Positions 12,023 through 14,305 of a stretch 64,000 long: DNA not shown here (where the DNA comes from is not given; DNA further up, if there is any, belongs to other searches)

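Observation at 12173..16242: Tandem paralogous secreted HEAT-repeat proteins, with a third copy at 29979-32036, sharing a W-x-WW-H/F-F-x-x-D-x-F motif and a G-x-L-E-I/M C-terminus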

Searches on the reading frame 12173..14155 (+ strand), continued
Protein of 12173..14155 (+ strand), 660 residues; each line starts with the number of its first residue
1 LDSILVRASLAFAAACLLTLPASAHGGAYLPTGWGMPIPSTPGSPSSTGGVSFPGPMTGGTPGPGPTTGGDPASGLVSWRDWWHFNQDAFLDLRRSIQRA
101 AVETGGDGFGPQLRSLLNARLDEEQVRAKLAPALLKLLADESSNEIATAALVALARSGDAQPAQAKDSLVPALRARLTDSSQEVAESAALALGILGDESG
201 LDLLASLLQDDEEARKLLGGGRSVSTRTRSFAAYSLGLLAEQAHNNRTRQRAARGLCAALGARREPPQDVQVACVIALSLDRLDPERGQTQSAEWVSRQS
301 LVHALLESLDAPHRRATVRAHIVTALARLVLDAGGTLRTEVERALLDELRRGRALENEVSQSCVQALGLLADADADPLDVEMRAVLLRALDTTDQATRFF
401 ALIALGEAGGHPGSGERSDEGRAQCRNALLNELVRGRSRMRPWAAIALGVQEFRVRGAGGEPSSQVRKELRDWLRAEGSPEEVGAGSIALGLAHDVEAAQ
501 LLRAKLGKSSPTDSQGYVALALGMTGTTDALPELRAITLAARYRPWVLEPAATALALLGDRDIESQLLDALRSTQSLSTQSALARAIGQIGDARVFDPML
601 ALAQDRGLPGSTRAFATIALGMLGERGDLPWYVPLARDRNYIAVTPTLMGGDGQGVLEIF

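Call 59: find_homologous_proteins(query=A2, max_evalue=1e-40)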
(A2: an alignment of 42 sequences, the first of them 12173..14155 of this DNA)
Query A2 (42 sequences) (660 aa, profile of the alignment): 273 proteins with E <= 1e-40 among 8000 candidates; the best 120 are listed.
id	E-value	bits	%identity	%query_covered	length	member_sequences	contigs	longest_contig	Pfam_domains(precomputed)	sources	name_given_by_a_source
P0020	3.2e-247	840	38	89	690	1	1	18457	PF03130.23,PF13646.13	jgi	jgi:HEAT repeat protein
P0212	1.0e-246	839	36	89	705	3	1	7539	PF03130.23,PF13646.13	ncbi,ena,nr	ncbi:MAG: HEAT repeat domain-containing protein [Planctomycetota bacterium]|nr:MAG: HEAT repeat doma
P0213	2.6e-241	821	35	89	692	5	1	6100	PF03130.23,PF13646.13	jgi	jgi:HEAT repeat protein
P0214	4.7e-241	820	34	91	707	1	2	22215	PF03130.23,PF13513.13,PF13646.13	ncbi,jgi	ncbi:MAG: HEAT repeat protein [Planctomycetota bacterium]|jgi:HEAT repeat protein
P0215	2.2e-240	818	35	90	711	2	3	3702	PF11701.16,PF03130.23,PF13646.13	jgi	jgi:HEAT repeat protein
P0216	1.2e-239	815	35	89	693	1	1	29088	PF03130.23,PF13646.13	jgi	jgi:HEAT repeat protein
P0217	6.1e-238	810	34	90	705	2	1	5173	PF03130.23,PF13513.13,PF13646.13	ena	-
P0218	1.9e-237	808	36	89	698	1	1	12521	PF13646.13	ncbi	-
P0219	2.0e-236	805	35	89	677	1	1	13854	PF11838.15,PF03130.23,PF13646.13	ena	-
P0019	6.8e-236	803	71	100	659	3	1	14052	PF03130.23,PF13646.13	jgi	-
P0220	1.0e-233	796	100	100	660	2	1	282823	PF13646.13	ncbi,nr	ncbi:MAG: HEAT repeat domain-containing protein [Planctomycetes bacterium]|nr:HEAT repeat domain-con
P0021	1.9e-233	795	74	100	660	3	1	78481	PF13646.13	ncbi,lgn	-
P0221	3.7e-233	794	77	100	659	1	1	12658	PF02985.29,PF13646.13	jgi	jgi:HEAT repeat protein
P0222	2.2e-232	791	36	94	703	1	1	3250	PF02985.29,PF03130.23,PF13513.13,PF13646.13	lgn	-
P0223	3.1e-232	791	33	89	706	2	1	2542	PF03130.23,PF13646.13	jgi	jgi:HEAT repeat protein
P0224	5.0e-232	790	35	90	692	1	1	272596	PF03130.23,PF13646.13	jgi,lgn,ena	-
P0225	4.1e-231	787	41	88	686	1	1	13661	PF13646.13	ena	-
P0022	2.9e-230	784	73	96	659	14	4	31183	PF13646.13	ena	-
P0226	3.6e-230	784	35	90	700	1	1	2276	PF03130.23,PF13646.13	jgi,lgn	-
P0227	4.5e-229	780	34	90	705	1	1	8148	PF03130.23,PF13646.13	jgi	jgi:HEAT repeat protein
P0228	2.9e-227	774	35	89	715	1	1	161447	PF03130.23,PF13646.13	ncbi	ncbi:MAG: hypothetical protein R3F49_20370 [Planctomycetota bacterium]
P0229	1.8e-226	772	38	94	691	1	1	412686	PF13646.13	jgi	jgi:HEAT repeat protein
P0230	6.0e-224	763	37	89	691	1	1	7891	PF13646.13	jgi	jgi:HEAT repeat protein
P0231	2.7e-222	758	35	89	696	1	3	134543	PF03130.23,PF13646.13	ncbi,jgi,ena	ncbi:MAG: HEAT repeat domain-containing protein [Planctomycetota bacterium]|jgi:HEAT repeat protein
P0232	3.4e-222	758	37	93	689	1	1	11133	PF13646.13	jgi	jgi:HEAT repeat protein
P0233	4.3e-222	757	36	96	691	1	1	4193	PF03130.23,PF13646.13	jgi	jgi:HEAT repeat protein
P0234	6.0e-222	757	38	90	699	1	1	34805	PF13646.13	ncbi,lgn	-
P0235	4.4e-221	754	40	86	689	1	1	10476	PF03130.23,PF13646.13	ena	-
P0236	4.2e-220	751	37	90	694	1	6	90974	PF03130.23,PF13646.13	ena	-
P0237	1.5e-219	749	37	91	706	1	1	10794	PF03130.23,PF13646.13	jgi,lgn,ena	-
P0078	2.0e-219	749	40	90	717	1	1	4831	PF13646.13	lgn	-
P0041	4.2e-219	747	30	100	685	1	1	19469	PF13646.13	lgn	-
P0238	6.7e-219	747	37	92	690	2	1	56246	PF03130.23,PF13646.13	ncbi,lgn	-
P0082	3.9e-218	744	39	90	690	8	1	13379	PF03130.23,PF13646.13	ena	-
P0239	1.4e-217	742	35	97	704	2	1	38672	PF03130.23,PF13646.13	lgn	-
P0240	3.1e-217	741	37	89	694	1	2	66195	PF03130.23,PF13646.13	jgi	jgi:HEAT repeat protein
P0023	1.5e-216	739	73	92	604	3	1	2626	PF13646.13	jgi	-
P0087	1.7e-216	739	35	99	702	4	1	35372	PF03130.23,PF13646.13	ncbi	-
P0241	1.2e-215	736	72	90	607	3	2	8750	PF13646.13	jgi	jgi:HEAT repeat protein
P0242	1.3e-215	736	39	90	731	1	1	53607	PF13646.13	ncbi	-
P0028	1.5e-215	736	35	94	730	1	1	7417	PF13646.13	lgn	-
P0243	3.8e-215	734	37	99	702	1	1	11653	PF13646.13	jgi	jgi:HEAT repeat protein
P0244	3.8e-215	734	39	89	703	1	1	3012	PF13646.13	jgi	jgi:HEAT repeat protein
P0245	4.9e-215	734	72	92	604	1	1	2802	PF13646.13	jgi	jgi:HEAT repeat protein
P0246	9.7e-215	733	37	100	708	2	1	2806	PF03130.23,PF13646.13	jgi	jgi:HEAT repeat protein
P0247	1.0e-214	733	40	91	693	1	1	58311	PF03130.23,PF13646.13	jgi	-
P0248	2.3e-213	729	46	98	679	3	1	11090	PF03130.23,PF13646.13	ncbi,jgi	jgi:HEAT repeat protein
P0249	5.4e-213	727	36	90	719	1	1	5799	PF03130.23,PF13646.13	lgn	-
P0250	1.2e-212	726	38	94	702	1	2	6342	PF00514.30,PF13646.13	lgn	-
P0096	4.4e-212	724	38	88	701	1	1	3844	PF03130.23,PF13646.13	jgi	-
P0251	3.1e-209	715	37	92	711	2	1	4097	PF13646.13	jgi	-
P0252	1.5e-208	713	33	89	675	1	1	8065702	PF03130.23,PF13646.13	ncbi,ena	-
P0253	1.9e-208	712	34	100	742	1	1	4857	PF02985.29,PF03130.23,PF13646.13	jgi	jgi:HEAT repeat protein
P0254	2.0e-207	709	37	95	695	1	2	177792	PF13646.13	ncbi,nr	ncbi:MAG: hypothetical protein H6831_14280 [Planctomycetes bacterium]|nr:hypothetical protein [Planc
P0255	2.4e-207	709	34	99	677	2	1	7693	PF03130.23,PF13646.13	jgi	jgi:HEAT repeat protein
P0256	2.8e-207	708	62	96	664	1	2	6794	PF13646.13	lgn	-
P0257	4.7e-207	708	45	91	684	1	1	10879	PF13646.13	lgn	-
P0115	1.0e-206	706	34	91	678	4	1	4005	PF13646.13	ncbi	-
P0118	5.3e-206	704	38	98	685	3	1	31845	PF13646.13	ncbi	ncbi:MAG: HEAT repeat domain-containing protein [Planctomycetota bacterium]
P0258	1.1e-205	703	41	89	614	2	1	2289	PF13646.13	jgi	jgi:HEAT repeat protein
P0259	1.2e-205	703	40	91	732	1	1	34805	PF13646.13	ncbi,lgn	-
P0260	1.5e-205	703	44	100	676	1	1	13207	PF03130.23,PF13646.13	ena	-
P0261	2.0e-205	702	44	98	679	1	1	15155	PF03130.23,PF13513.13,PF13646.13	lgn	-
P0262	2.4e-205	702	66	97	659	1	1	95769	PF13646.13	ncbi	-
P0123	5.4e-205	701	41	93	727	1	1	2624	PF03130.23,PF13513.13,PF13646.13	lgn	-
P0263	1.5e-204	699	37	91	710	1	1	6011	PF00514.30,PF03130.23,PF13513.13,PF13646.13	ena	-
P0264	3.7e-204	698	31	89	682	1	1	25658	PF13646.13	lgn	-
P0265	7.0e-204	697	39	99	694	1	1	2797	PF13646.13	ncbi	-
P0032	2.1e-203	696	41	98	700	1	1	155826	PF03130.23,PF13646.13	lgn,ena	-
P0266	1.2e-202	693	36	94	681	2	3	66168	PF03130.23,PF13646.13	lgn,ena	-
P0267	2.7e-202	692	38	90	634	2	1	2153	PF03130.23,PF13646.13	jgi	jgi:HEAT repeat protein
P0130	2.9e-202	692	43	99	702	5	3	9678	PF03130.23,PF13646.13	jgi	-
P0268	6.1e-202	691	45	95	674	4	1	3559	PF13646.13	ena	-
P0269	1.6e-201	689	42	100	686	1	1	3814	PF03130.23,PF13646.13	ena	-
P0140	5.8e-200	684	38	93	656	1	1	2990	PF00514.30,PF13646.13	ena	-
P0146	1.3e-198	680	35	89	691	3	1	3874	PF03130.23,PF13646.13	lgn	-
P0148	4.1e-198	678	36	91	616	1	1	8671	PF03130.23,PF13646.13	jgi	jgi:HEAT repeat protein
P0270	5.1e-198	678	37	90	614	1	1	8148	PF00514.30,PF03130.23,PF13646.13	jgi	jgi:HEAT repeat protein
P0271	5.2e-198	678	38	95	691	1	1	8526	PF13646.13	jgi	jgi:hypothetical protein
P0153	1.6e-197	676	36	91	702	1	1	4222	PF03130.23,PF13646.13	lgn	-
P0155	2.0e-197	676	40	90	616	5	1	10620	PF03130.23,PF13646.13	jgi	-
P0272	2.8e-197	675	38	94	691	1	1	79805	PF13646.13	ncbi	-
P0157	3.9e-197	675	36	96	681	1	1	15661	PF03130.23,PF13646.13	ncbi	-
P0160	1.2e-196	673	40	89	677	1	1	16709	PF13646.13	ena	-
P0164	7.0e-196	671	37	99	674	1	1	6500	PF13646.13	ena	-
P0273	9.9e-196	670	32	100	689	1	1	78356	PF03130.23,PF13646.13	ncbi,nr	ncbi:MAG: HEAT repeat domain-containing protein [Planctomycetes bacterium]|nr:HEAT repeat domain-con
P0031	2.4e-195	669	40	89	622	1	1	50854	PF03130.23,PF13646.13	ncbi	-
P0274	4.8e-195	668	35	89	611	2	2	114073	PF03130.23,PF13646.13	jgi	-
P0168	7.1e-195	667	37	88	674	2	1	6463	PF03130.23,PF13646.13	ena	-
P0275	1.7e-194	666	31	97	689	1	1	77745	PF03130.23,PF13646.13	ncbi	ncbi:MAG: HEAT repeat domain-containing protein [Planctomycetota bacterium]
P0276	2.0e-193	663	43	91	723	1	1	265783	PF13646.13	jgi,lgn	-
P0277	3.0e-193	662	41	88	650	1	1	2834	PF03130.23,PF13646.13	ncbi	-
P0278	3.6e-193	662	37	97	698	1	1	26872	PF13646.13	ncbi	-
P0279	5.2e-192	658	38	95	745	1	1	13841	PF13646.13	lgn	-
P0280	4.7e-191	655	37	99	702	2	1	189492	PF13513.13,PF13646.13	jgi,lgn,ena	-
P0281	1.9e-190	653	42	98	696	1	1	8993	PF03130.23,PF13646.13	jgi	jgi:HEAT repeat protein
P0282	2.1e-190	653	29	89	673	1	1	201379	PF13646.13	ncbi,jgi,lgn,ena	-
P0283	3.1e-190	652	32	94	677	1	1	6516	PF03130.23,PF13646.13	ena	-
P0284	4.7e-190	651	40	97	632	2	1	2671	PF03130.23,PF13646.13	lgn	-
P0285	6.1e-190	651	34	97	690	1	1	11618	PF13646.13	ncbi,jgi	jgi:hypothetical protein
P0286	6.7e-190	651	33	98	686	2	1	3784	PF13646.13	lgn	-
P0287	8.9e-190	651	35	90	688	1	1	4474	PF13646.13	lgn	-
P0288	1.7e-189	650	33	94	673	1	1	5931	PF03130.23,PF13646.13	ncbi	ncbi:MAG: HEAT repeat domain-containing protein [Planctomycetota bacterium]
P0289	2.6e-189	649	36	91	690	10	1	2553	PF03130.23,PF13513.13,PF13646.13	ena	-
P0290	8.1e-189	647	38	97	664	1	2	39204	PF03130.23,PF13646.13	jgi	jgi:HEAT repeat protein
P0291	9.8e-189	647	34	100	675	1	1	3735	PF13646.13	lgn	-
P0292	4.0e-188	645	40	88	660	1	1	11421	PF13646.13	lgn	-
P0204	4.9e-188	645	41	88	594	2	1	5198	PF00514.30,PF02985.29,PF03130.23,PF13513.13,PF13646.13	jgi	jgi:hypothetical protein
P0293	6.4e-188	644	37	99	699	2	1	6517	PF13646.13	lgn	-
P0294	1.7e-187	643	37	94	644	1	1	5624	PF03130.23,PF13646.13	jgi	jgi:HEAT repeat protein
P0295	7.0e-187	641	42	99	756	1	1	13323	PF03130.23,PF13646.13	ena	-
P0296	2.0e-186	639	39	94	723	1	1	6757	PF13646.13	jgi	jgi:HEAT repeat protein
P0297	2.7e-186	639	39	97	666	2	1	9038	PF13646.13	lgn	-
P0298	2.8e-186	639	34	97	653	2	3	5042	PF03130.23,PF13646.13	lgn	-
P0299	1.4e-185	637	36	91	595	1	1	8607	PF03130.23,PF13646.13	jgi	jgi:HEAT repeat protein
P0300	1.5e-185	637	34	90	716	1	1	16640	PF03130.23,PF13513.13,PF13646.13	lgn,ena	-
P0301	1.4e-184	633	42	98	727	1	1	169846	PF03130.23,PF13646.13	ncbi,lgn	-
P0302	1.5e-184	633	32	100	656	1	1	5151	PF03130.23,PF13513.13,PF13646.13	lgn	-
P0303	7.9e-184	631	36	99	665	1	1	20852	PF13646.13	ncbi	-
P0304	1.2e-183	630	38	99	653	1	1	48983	PF00514.30,PF13646.13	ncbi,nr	ncbi:MAG: HEAT repeat domain-containing protein [Planctomycetes bacterium]|nr:HEAT repeat domain-con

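Call 81: search_protein_families(library=padloc, proteins=[window:12173-14155:+], max_evalue=0.01)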
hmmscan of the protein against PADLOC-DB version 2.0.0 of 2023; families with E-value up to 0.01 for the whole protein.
window:12173-14155:+ (660 aa): 1 family
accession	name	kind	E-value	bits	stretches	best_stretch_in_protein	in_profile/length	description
PDLC02919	HEAT-ARM_XIII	-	0.0041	12.5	0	132-329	795-940/1972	-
